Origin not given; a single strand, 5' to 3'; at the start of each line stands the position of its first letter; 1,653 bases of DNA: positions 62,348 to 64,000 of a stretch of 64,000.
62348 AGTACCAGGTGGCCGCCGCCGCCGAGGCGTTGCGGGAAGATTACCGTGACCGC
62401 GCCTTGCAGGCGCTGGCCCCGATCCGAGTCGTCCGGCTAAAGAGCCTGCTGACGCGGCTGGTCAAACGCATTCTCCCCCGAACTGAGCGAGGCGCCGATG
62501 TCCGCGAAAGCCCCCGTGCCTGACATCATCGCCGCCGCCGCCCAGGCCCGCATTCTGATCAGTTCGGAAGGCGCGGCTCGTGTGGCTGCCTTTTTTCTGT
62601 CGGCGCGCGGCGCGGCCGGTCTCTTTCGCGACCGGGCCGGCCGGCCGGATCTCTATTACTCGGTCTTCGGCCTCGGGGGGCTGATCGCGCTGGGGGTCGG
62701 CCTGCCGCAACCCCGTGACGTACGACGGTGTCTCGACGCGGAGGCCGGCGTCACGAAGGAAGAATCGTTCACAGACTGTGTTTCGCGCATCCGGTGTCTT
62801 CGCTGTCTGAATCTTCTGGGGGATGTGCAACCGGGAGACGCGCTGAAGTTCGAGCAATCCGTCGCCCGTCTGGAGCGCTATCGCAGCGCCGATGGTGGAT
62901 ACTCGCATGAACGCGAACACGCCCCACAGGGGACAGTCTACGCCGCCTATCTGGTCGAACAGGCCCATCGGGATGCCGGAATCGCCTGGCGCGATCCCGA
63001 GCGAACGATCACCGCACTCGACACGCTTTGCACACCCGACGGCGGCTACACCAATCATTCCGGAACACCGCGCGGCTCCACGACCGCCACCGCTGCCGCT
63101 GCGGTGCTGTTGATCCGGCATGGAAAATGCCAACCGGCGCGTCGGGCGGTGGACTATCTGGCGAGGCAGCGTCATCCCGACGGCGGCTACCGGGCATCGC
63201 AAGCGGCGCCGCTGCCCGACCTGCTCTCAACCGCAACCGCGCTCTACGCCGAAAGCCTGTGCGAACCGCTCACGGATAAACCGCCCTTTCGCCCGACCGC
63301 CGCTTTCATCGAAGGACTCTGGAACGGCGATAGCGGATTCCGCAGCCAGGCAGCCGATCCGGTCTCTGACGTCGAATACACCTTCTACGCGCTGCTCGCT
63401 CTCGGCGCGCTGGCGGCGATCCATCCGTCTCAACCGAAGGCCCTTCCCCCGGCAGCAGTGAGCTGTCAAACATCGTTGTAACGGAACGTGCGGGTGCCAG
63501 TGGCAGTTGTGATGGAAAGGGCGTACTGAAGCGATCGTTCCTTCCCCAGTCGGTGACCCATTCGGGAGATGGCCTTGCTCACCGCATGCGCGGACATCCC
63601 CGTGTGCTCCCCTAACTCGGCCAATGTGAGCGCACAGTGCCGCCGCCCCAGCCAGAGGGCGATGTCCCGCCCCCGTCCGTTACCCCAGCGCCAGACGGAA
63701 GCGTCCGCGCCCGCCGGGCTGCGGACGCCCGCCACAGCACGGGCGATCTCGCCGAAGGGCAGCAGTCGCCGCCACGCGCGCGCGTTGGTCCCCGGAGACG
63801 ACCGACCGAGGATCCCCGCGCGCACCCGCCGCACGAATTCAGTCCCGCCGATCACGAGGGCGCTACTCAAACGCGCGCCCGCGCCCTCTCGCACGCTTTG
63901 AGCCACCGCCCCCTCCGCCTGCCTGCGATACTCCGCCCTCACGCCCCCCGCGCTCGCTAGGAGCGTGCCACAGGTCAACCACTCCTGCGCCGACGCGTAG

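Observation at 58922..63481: Translationally coupled ferredoxin / radical-SAM / DUF116::polyprenyl-synthase / prenyltransferase-repeat operon: candidate undescribed isoprenoid-modifying system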

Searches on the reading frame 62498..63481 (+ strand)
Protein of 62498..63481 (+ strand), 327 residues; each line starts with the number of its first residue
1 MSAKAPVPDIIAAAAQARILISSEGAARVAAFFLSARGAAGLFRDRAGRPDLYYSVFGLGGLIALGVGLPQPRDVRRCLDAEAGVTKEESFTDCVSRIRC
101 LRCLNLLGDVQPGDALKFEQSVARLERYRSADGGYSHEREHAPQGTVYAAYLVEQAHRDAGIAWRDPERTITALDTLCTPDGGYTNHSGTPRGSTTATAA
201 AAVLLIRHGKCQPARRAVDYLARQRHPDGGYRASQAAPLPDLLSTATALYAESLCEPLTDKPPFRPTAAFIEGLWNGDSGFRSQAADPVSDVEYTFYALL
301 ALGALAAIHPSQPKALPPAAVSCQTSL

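Call 3: search_protein_families(library=pfam, proteins=[window:62498-63481:+], max_evalue=0.01)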
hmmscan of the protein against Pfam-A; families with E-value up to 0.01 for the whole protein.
window:62498-63481:+ (327 aa): 1 family
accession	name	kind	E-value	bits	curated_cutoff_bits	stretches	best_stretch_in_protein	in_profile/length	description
PF00432.27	Prenyltrans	-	6.4e-08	32.8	26.5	1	208-317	46-154/304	Prenyltransferase alpha-alpha toroid domain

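Call 4: search_protein_families(library=ncbifam, proteins=[window:62498-63481:+], max_evalue=0.01)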
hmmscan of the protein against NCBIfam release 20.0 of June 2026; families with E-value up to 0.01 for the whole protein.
window:62498-63481:+ (327 aa): 1 family
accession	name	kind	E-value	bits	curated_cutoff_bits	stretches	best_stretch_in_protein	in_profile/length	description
NF053823.1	SCO2321_fam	equivalog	0.0063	15.4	300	0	202-238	53-89/405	SCO2321 family membrane protein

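Call 19: search_solved_structures(query=window:62498-63481:+, max_evalue=1)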
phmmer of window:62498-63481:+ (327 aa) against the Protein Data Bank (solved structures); distinct sequences matched with E-value up to 1: 9.
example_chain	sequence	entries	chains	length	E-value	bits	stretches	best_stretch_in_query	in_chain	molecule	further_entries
7xqz_A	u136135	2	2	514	1.3e-09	40.8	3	165-243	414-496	SQHop_cyclase_C domain-containing protein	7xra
7xr7_A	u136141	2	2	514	1.8e-09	40.4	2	165-243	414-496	SQHop_cyclase_C domain-containing protein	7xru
7xq4_A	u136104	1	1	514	2.1e-09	40.2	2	165-243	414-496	SQHop_cyclase_C domain-containing protein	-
8zg5_A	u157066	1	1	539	1.4e-08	37.4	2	165-245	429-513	Squalene cyclase C-terminal domain-containing protein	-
8zg1_A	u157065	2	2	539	5.3e-08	35.5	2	165-243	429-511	Squalene cyclase C-terminal domain-containing protein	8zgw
8zg0_A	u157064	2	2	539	6e-08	35.4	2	165-243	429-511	Squalene cyclase C-terminal domain-containing protein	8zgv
3sqc_A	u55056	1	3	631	0.00021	23.7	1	188-232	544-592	SQUALENE--HOPENE CYCLASE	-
2sqc_A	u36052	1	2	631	0.00021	23.7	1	188-232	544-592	SQUALENE-HOPENE CYCLASE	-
1gsz_A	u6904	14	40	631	0.00022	23.7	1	188-232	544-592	SQUALENE--HOPENE CYCLASE | SQUALENE-HOPENE CYCLASE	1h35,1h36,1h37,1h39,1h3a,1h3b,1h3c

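Call 35: find_homologous_proteins(query=window:62498-63481:+, max_evalue=0.00001)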
Query window:62498-63481:+ (327 aa): 805 proteins with E <= 0.00001 among 8000 candidates; the best 120 are listed.
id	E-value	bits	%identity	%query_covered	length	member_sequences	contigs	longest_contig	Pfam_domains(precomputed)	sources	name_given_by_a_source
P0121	2.2e-214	729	100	100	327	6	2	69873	PF00432.28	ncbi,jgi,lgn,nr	ncbi:MAG: hypothetical protein FJ222_01610 [Lentisphaerae bacterium]|nr:hypothetical protein [Lentis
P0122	2.4e-159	548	79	96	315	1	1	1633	PF00432.28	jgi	jgi:hypothetical protein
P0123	1.1e-153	529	78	95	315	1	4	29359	PF00432.28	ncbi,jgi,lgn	jgi:hypothetical protein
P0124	1.2e-146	506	74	96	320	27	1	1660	PF00432.28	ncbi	-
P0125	8.4e-138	477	74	91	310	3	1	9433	PF00432.28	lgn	-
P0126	7.6e-128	444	87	69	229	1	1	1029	PF00432.28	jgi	jgi:hypothetical protein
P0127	9.1e-117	408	65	91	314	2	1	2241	PF00432.28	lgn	-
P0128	5.1e-116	405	66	93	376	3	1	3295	PF00432.28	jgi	-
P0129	3.7e-113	396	61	94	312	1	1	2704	PF00432.28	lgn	-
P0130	4.3e-107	376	61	91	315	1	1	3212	PF00432.28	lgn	-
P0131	6.6e-97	343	59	89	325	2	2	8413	PF00432.28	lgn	-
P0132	1.2e-92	329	54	91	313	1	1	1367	PF00432.28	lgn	-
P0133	4.3e-89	317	53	91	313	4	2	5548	PF00432.28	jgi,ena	jgi:hypothetical protein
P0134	8.8e-89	316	55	94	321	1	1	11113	PF00432.28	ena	-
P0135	6.3e-88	313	53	91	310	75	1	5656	PF00432.28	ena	-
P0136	1.0e-87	312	53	94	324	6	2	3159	PF00432.28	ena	-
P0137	6.2e-82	293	49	91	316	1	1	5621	PF00432.28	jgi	jgi:prenyltransferase beta subunit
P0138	8.7e-81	290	50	92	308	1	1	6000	PF00432.28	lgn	-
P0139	1.1e-76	276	48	88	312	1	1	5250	PF00432.28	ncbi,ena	-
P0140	7.9e-76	273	48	91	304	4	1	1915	PF00432.28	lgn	-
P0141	2.2e-74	269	48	92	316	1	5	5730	PF00432.28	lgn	-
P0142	4.8e-73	264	47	91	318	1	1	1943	PF00432.28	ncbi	-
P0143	2.1e-70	255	46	96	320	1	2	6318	PF00432.28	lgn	-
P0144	2.9e-69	252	47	91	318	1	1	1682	PF00432.28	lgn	-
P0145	4.1e-68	248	48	87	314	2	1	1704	PF00432.28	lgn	-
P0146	8.5e-68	247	45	94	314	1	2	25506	PF00432.28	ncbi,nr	ncbi:MAG: prenyltransferase/squalene oxidase repeat-containing protein [Kiritimatiellia bacterium]|n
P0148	3.8e-51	192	45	92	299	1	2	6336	PF00432.28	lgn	-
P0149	2.2e-50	190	43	93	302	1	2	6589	PF00432.28,PF13249.13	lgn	-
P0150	1.9e-47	180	43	91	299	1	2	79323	PF00432.28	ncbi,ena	-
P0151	5.2e-47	179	42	87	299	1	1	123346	PF00432.28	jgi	jgi:prenyltransferase beta subunit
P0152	1.3e-46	177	42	92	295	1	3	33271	PF00432.28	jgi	jgi:prenyltransferase beta subunit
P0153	1.8e-46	177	40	87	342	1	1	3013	PF00432.28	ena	-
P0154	4.9e-46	175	41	90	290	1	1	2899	PF00432.28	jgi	jgi:prenyltransferase beta subunit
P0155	5.0e-46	175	42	88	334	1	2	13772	PF00432.28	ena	-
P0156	5.3e-46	175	42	87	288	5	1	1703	PF00432.28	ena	-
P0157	5.9e-46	175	42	91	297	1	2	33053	PF00432.28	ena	-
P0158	6.4e-46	175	41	87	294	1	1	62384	PF00432.28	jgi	-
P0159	7.7e-46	175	42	85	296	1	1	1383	PF00432.28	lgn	-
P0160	9.9e-46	174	43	89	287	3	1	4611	PF00432.28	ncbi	-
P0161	1.6e-45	174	42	91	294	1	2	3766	PF00432.28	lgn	-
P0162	2.0e-45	173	41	92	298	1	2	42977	PF00432.28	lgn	-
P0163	2.3e-45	173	40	88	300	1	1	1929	PF00432.28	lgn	-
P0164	2.5e-45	173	37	88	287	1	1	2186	PF00432.28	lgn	-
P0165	2.7e-45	173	42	87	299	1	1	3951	PF00432.28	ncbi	ncbi:MAG: prenyltransferase/squalene oxidase repeat-containing protein [Roseimicrobium sp.]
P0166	3.0e-45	173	41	89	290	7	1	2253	PF00432.28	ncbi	-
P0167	4.2e-45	172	41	87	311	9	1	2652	PF00432.28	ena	-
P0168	4.7e-45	172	41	90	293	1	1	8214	PF00432.28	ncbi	-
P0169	5.5e-45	172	43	87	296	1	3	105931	PF00432.28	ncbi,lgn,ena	-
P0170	6.8e-45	172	40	87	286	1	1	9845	PF00432.28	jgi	jgi:hypothetical protein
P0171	7.2e-45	172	43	91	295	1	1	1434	PF00432.28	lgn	-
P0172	7.8e-45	171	41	86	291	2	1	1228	PF00432.28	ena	-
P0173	1.0e-44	171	40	89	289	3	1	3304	PF00432.28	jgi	jgi:prenyltransferase beta subunit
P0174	1.3e-44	171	40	89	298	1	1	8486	PF00432.28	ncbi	-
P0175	1.4e-44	171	41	92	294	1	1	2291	PF00432.28,PF13249.13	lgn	-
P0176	1.5e-44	171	38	91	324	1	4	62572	PF00432.28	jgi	-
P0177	1.6e-44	170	41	87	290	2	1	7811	PF00432.28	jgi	jgi:prenyltransferase beta subunit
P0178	1.6e-44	170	42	91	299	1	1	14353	PF00432.28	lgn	-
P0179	1.6e-44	170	43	84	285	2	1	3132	PF00432.28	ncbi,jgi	jgi:hypothetical protein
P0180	1.7e-44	170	41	90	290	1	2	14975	PF00432.28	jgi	jgi:prenyltransferase beta subunit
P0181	1.9e-44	170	41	85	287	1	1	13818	PF00432.28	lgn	-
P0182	2.0e-44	170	40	87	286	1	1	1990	PF00432.28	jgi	jgi:prenyltransferase beta subunit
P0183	2.9e-44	170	42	87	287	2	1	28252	PF00432.28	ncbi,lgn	-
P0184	3.1e-44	169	41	85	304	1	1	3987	PF00432.28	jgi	-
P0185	3.1e-44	169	41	91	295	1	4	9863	PF00432.28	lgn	-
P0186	3.5e-44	169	41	85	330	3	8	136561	PF00432.28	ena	-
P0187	4.0e-44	169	38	91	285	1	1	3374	PF00432.28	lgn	-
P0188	4.1e-44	169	38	87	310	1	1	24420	PF00432.28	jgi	jgi:prenyltransferase beta subunit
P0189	5.3e-44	169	39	90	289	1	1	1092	PF00432.28,PF13249.13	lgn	-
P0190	1.1e-43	168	42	90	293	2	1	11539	PF00432.28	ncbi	-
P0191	1.2e-43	168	40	90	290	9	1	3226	PF00432.28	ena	-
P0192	1.3e-43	167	40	85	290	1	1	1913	PF00432.28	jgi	-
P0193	1.4e-43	167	39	90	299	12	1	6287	PF00432.28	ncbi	-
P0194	1.6e-43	167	40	90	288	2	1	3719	PF00432.28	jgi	-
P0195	1.6e-43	167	41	84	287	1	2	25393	PF00432.28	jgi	-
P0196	1.6e-43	167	41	91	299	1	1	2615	PF00432.28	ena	-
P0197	1.7e-43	167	41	87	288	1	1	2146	PF00432.28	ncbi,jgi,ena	jgi:hypothetical protein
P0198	1.8e-43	167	42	85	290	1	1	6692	PF00432.28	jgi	-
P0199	2.0e-43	167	40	85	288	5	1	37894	PF00432.28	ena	-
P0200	2.4e-43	167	41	86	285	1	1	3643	PF00432.28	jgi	jgi:hypothetical protein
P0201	2.6e-43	166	40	90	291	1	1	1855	PF00432.28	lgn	-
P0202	2.7e-43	166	42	85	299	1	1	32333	PF00432.28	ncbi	-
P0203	3.2e-43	166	40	87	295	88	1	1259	PF00432.28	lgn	-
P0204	3.4e-43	166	39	88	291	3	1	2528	PF00432.28,PF13249.13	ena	-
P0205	3.7e-43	166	40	91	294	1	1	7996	PF00432.28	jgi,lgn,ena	-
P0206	3.8e-43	166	40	91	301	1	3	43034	PF00432.28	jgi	-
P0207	4.0e-43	166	39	91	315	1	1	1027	PF00432.28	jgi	jgi:hypothetical protein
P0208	4.2e-43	166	39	91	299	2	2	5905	PF00432.28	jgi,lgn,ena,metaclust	metaclust:\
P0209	4.4e-43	166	39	92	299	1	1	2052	PF00432.28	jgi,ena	jgi:hypothetical protein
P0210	4.5e-43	166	42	85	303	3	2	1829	PF00432.28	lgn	-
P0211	6.0e-43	165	40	91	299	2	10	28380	PF00432.28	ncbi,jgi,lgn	jgi:hypothetical protein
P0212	6.2e-43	165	41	87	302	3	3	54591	PF00432.28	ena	-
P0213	6.8e-43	165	40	91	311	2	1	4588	PF00432.28,PF13249.13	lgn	-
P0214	7.2e-43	165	40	89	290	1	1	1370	PF00432.28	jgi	jgi:prenyltransferase beta subunit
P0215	7.8e-43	165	42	81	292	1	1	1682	PF00432.28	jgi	jgi:prenyltransferase beta subunit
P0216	8.0e-43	165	43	91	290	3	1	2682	PF00432.28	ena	-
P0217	8.6e-43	165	41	79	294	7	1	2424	PF00432.28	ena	-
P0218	9.2e-43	165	41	90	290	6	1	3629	PF00432.28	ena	-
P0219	1.0e-42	164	39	87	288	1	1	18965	PF00432.28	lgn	-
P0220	1.1e-42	164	36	91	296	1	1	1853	PF00432.28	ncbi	-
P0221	1.1e-42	164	39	90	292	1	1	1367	PF00432.28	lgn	-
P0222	1.1e-42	164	39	91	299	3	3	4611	PF00432.28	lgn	-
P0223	1.2e-42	164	41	85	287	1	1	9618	PF00432.28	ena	-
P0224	1.2e-42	164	40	91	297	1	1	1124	PF00432.28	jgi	jgi:hypothetical protein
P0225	2.0e-42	163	39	87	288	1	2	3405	PF00432.28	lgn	-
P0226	2.2e-42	163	39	87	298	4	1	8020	PF00432.28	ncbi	-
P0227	2.2e-42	163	40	87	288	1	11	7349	PF00432.28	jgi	jgi:prenyltransferase beta subunit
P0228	2.3e-42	163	39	88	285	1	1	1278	PF00432.28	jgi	jgi:hypothetical protein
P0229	2.3e-42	163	38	88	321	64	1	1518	PF00432.28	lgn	-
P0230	2.4e-42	163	40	89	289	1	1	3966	PF00432.28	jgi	jgi:hypothetical protein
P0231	2.5e-42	163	39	87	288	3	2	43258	PF00432.28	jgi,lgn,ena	-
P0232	2.8e-42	163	40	90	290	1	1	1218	PF00432.28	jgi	jgi:prenyltransferase beta subunit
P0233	3.0e-42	163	42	85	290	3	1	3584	PF00432.28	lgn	-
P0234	3.2e-42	163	39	91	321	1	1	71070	PF00432.28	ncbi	-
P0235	4.3e-42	162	40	90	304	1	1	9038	PF00432.28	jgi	jgi:prenyltransferase beta subunit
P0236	5.6e-42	162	41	85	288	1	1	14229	PF00432.28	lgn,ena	-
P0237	5.7e-42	162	43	86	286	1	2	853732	PF00432.28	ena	-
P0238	6.4e-42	162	40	87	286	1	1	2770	PF00432.28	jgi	jgi:prenyltransferase beta subunit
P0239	6.8e-42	162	40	89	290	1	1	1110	PF00432.28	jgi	jgi:prenyltransferase beta subunit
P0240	6.9e-42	162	41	91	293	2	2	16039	PF00432.28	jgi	jgi:hypothetical protein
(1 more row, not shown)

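Call 47: predict_structure(alignment_id=A4)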
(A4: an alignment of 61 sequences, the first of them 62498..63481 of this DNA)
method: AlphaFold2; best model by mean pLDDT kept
length: 327 residues; sequences in the alignment: 61
mean_pLDDT: 94.2   pTM: 0.91
mean pLDDT of the five models: 94.2, 94.1, 94.0, 93.7, 93.3
residues with pLDDT >= 90: 287; 70-90: 22; 50-70: 17; < 50: 1
segments of 3 or more residues with pLDDT < 50: none
pLDDT, mean of each block of 10 residues (from residue 1): 76 98 98 97 96 98 98 93 72 97 97 96 97 98 98 98 97 98 97 98 97 97 98 97 99 91 97 98 97 98 96 69 71
secondary structure, 60 per line:
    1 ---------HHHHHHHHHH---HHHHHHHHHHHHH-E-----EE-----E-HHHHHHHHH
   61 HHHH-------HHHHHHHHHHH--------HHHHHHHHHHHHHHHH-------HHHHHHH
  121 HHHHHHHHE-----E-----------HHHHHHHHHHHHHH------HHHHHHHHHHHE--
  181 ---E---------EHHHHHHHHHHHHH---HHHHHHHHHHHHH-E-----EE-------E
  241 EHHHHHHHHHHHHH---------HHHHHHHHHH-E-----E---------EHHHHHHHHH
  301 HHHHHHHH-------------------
elements in order: H10-19 H23-35 H52-64 H72-82 H91-106 H114-128 H147-160 H167-177 H195-207 H211-223 H242-254 H264-273 H292-308

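Call 74: search_solved_structures(query=A4, max_evalue=1)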
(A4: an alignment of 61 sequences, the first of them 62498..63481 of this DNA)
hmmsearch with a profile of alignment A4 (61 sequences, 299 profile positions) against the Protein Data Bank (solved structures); distinct sequences matched with E-value up to 1: 41.
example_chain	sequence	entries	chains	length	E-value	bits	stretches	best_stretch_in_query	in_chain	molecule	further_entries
7xr7_A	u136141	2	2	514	9e-16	60.9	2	98-230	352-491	SQHop_cyclase_C domain-containing protein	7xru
8zg0_A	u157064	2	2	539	9.7e-16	60.8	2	98-230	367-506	Squalene cyclase C-terminal domain-containing protein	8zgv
7xq4_A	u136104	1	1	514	1.1e-15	60.6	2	98-230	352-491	SQHop_cyclase_C domain-containing protein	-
8zg1_A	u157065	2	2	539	1.2e-15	60.5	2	95-230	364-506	Squalene cyclase C-terminal domain-containing protein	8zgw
7xqz_A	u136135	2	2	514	1.2e-15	60.5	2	98-230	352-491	SQHop_cyclase_C domain-containing protein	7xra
8zg5_A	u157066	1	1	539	1.2e-15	60.5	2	98-230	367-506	Squalene cyclase C-terminal domain-containing protein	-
3pz1_B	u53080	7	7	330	3e-09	39.5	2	194-290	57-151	Geranylgeranyl transferase type-2 subunit beta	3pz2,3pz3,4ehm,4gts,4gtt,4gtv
1dce_B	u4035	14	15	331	3e-09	39.5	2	194-290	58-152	PROTEIN (RAB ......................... BETA SUBUNIT) | RAB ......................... BETA SUBUNIT | Geranylgeranyl transferase type-2 subunit beta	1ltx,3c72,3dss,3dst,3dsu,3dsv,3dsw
6o60_B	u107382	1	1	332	7.2e-09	38.2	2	193-290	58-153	Geranylgeranyl transferase type-2 subunit beta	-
6j6x_B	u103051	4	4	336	7.7e-09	38.2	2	193-290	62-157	Geranylgeranyl transferase type-2 subunit beta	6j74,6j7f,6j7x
3sqc_A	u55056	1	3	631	2.9e-07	33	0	24-83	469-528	SQUALENE--HOPENE CYCLASE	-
2sqc_A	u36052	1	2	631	2.9e-07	33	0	24-83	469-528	SQUALENE-HOPENE CYCLASE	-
1gsz_A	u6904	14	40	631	9e-07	31.4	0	24-83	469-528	SQUALENE--HOPENE CYCLASE | SQUALENE-HOPENE CYCLASE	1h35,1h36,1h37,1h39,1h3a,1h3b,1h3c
3euv_B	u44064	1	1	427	3.1e-06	29.6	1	109-294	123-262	Protein farnesyltransferase subunit beta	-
1n94_B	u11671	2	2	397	3.2e-06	29.5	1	105-286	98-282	Protein farnesyltransferase beta subunit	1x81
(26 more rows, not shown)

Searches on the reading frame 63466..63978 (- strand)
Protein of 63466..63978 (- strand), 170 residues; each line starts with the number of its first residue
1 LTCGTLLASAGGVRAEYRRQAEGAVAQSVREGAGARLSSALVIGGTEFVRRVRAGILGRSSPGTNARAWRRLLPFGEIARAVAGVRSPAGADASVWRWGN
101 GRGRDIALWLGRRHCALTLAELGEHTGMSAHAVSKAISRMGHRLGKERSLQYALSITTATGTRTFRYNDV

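Call 3: search_protein_families(library=pfam, proteins=[window:63466-63978:-], max_evalue=0.01)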
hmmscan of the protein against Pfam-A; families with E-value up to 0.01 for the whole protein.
window:63466-63978:- (170 aa): 1 family
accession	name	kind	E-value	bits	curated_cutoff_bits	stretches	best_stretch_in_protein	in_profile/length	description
PF12802.13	MarR_2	-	0.0019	18.8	27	1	110-140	14-44/61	MarR family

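Call 4: search_protein_families(library=ncbifam, proteins=[window:63466-63978:-], max_evalue=0.01)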
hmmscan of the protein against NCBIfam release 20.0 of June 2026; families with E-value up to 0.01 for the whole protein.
window:63466-63978:- (170 aa): 0 families
